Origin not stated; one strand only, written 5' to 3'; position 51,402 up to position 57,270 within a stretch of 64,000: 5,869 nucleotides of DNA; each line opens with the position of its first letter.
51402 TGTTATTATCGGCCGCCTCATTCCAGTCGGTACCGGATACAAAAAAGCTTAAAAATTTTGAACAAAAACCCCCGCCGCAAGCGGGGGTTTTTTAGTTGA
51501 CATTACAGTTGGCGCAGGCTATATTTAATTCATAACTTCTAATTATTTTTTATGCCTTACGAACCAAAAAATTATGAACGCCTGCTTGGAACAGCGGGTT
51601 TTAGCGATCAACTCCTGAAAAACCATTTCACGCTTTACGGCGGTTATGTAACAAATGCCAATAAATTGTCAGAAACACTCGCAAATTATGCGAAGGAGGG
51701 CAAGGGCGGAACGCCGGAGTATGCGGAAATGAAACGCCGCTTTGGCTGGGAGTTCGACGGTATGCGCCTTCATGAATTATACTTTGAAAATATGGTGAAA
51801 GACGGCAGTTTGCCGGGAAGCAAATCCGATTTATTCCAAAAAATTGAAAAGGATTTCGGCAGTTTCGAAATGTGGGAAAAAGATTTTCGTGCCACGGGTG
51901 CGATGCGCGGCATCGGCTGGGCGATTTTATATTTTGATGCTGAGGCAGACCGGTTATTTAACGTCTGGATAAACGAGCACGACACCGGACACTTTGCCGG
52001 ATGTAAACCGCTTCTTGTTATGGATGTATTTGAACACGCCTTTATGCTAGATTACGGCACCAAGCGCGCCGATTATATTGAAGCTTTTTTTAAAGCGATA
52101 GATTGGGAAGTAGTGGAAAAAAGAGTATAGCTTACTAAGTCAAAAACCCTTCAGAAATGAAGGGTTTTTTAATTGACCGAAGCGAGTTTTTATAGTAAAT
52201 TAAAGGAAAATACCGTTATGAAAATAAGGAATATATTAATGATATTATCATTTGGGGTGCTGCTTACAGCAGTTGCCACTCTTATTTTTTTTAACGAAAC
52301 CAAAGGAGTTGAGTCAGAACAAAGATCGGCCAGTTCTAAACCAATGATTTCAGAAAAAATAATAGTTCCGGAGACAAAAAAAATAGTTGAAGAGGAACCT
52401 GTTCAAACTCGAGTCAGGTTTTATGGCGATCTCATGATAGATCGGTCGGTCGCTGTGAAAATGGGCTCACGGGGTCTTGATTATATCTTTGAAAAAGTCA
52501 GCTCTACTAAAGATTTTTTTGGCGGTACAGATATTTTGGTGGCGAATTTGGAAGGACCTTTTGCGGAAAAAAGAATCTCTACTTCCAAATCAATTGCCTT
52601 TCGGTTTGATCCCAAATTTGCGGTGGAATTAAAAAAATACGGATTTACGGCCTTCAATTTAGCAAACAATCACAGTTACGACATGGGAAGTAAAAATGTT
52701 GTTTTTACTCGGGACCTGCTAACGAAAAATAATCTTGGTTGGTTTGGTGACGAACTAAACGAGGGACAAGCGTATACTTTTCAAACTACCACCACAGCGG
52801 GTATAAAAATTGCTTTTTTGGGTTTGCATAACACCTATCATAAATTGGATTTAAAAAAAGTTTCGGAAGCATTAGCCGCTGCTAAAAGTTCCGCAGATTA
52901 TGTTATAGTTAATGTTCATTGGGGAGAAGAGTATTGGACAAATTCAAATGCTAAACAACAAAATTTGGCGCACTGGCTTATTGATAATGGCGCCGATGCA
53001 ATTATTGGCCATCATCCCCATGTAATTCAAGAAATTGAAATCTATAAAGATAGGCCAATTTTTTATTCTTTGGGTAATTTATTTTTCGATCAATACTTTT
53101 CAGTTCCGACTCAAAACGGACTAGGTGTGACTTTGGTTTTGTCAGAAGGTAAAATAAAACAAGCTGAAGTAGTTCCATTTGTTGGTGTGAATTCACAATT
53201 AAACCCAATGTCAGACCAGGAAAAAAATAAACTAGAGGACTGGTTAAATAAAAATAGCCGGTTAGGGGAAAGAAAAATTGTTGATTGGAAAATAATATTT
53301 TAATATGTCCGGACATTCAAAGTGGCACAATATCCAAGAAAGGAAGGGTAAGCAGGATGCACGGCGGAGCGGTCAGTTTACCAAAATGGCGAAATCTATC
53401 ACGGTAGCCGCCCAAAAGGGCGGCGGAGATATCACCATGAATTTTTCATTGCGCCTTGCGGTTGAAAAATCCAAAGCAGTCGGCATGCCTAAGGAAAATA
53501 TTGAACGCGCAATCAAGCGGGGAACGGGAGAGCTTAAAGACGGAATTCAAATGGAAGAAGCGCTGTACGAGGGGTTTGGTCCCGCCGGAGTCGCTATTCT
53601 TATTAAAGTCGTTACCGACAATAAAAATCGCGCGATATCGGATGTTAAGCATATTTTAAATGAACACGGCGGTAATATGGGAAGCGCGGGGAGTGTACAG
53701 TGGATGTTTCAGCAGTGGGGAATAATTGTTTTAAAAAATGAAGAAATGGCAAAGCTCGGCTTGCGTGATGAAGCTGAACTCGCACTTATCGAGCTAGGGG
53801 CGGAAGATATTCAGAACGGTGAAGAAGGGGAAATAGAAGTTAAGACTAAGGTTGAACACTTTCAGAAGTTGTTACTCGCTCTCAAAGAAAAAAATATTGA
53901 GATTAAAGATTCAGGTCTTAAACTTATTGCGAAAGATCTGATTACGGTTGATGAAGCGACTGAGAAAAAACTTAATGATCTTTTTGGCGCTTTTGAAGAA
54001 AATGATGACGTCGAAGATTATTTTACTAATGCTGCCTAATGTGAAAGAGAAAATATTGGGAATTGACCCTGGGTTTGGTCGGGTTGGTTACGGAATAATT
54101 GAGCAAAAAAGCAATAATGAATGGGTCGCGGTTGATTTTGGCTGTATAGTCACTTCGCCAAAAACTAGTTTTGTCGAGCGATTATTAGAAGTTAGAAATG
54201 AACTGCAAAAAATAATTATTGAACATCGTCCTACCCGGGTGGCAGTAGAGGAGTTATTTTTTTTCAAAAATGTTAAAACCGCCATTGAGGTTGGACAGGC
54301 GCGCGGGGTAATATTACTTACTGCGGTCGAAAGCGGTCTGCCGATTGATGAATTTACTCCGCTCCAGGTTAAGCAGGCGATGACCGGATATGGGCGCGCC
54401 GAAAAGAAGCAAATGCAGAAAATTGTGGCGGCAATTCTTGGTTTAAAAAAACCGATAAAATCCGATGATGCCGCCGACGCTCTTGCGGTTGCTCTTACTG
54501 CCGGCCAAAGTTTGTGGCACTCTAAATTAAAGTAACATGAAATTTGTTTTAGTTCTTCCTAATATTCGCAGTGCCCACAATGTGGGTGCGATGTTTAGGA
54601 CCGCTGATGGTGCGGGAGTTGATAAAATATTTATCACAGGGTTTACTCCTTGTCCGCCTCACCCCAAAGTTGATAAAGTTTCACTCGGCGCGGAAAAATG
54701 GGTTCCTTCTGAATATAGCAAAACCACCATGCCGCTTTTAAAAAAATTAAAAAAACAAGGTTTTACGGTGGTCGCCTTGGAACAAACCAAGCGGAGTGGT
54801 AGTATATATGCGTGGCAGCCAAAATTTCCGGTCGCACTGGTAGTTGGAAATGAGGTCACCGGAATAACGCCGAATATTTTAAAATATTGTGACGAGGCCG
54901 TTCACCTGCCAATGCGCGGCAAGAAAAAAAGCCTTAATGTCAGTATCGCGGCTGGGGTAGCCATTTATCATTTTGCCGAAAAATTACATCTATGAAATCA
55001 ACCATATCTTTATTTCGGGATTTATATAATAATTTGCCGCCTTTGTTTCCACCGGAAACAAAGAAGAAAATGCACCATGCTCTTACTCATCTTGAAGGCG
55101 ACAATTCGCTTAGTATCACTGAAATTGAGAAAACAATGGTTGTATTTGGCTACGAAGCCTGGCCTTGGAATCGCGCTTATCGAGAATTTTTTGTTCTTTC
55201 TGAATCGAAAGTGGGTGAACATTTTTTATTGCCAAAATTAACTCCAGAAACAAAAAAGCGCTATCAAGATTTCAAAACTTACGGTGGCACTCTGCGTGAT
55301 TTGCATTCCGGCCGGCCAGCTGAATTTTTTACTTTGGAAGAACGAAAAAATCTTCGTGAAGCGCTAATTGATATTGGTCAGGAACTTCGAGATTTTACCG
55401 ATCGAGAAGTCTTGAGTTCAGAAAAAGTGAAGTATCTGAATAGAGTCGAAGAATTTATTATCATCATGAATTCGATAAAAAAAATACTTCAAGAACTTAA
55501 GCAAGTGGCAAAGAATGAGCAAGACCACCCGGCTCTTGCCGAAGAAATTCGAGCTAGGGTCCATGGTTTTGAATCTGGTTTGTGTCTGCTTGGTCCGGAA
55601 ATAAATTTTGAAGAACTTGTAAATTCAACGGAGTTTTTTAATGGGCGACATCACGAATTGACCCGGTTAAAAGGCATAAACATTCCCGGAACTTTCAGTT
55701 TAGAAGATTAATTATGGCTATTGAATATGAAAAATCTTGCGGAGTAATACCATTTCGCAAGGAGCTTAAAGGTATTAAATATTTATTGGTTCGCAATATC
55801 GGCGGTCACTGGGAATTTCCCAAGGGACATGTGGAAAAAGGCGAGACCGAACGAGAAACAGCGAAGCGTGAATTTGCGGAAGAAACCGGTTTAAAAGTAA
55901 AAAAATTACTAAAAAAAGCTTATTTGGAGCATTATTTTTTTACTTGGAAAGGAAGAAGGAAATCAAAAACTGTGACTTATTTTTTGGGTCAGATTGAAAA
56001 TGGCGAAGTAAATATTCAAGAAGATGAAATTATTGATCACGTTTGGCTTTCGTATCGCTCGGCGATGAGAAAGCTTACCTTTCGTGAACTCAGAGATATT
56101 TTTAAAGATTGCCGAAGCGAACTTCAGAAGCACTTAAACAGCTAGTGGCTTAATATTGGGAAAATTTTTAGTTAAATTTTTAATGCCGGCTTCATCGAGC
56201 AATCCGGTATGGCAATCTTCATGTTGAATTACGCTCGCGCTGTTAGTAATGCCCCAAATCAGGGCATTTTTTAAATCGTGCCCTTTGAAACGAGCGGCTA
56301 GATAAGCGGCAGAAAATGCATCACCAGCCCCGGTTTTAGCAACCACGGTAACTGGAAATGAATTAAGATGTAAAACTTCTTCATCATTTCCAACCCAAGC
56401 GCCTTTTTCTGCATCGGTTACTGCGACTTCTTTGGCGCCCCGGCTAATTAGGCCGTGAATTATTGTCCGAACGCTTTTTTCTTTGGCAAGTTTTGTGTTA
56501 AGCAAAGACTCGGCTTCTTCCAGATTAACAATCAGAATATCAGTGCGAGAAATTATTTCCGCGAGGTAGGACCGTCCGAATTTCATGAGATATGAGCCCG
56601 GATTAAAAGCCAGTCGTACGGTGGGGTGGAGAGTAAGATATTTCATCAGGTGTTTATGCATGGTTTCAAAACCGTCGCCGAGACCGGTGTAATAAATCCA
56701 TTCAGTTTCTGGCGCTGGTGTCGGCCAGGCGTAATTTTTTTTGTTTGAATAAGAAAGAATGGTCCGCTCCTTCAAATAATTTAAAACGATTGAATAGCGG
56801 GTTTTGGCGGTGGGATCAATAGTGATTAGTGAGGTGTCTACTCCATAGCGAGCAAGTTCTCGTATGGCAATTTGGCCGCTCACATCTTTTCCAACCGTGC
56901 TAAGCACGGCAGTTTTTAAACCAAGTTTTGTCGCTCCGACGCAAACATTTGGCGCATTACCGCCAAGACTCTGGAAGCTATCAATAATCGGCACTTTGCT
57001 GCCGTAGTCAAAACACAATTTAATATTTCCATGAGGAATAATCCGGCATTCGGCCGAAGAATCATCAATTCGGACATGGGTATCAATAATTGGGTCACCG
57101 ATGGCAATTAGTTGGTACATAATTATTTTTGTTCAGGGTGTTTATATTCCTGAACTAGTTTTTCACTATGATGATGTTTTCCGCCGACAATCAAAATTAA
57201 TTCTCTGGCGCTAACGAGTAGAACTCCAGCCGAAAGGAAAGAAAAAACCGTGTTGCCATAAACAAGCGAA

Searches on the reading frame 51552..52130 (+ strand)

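Call 57: search_protein_families(library=pfam, proteins=[window:51552-52130:+], max_evalue=0.00001)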
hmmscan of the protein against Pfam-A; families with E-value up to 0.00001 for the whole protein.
window:51552-52130:+ (192 aa): 1 family
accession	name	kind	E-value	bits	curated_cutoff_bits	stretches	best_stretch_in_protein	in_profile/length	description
PF02777.23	Sod_Fe_C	-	2.6e-29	101.7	20.9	1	92-191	3-102/102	Iron/manganese superoxide dismutases, C-terminal domain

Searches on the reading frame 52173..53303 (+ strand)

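Call 57: search_protein_families(library=pfam, proteins=[window:52173-53303:+], max_evalue=0.00001)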
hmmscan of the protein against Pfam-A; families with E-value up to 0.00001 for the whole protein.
window:52173-53303:+ (376 aa): 1 family
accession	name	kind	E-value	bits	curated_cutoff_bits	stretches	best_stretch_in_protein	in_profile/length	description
PF09587.15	PGA_cap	-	1.2e-60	205.7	27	1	82-307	3-255/255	Bacterial capsule synthesis protein PGA_cap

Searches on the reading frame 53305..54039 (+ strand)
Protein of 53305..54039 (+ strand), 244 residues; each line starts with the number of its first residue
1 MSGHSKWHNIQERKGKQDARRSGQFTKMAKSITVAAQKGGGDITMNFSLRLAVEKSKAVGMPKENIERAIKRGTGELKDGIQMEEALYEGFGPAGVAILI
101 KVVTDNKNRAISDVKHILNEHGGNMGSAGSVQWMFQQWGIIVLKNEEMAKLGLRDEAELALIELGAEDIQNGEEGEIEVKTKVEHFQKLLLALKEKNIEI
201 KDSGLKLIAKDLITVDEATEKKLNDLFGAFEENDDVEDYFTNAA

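Call 57: search_protein_families(library=pfam, proteins=[window:53305-54039:+], max_evalue=0.00001)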
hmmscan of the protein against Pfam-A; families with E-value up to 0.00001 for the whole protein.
window:53305-54039:+ (244 aa): 2 families
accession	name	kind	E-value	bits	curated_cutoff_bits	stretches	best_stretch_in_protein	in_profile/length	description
PF01709.26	Transcrip_reg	-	1.7e-46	158.3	27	1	83-243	1-160/160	TACO1/YebC second and third domain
PF20772.2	TACO1_YebC_N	-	6.4e-30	103.9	36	1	5-76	1-73/73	TACO1/YebC protein N-terminal domain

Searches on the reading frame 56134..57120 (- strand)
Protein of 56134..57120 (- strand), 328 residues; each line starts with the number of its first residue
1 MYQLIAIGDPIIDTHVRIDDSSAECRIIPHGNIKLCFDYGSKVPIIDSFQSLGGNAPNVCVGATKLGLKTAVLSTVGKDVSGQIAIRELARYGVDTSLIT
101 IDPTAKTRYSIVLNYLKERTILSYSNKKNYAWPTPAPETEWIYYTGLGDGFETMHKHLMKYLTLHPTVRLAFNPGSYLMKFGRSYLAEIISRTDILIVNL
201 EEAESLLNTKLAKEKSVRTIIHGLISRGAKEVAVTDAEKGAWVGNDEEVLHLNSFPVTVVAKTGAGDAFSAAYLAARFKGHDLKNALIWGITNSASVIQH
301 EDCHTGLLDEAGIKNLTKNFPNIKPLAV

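Call 57: search_protein_families(library=pfam, proteins=[window:56134-57120:-], max_evalue=0.00001)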
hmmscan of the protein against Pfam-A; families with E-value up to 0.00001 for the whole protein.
window:56134-57120:- (328 aa): 2 families
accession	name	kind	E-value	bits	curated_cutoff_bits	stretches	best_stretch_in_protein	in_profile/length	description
PF00294.29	PfkB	-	3.4e-38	132.1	25.8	1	51-306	34-298/302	pfkB family carbohydrate kinase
PF08543.17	Phos_pyr_kin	-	6.5e-09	36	27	1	186-292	113-226/246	Phosphomethylpyrimidine kinase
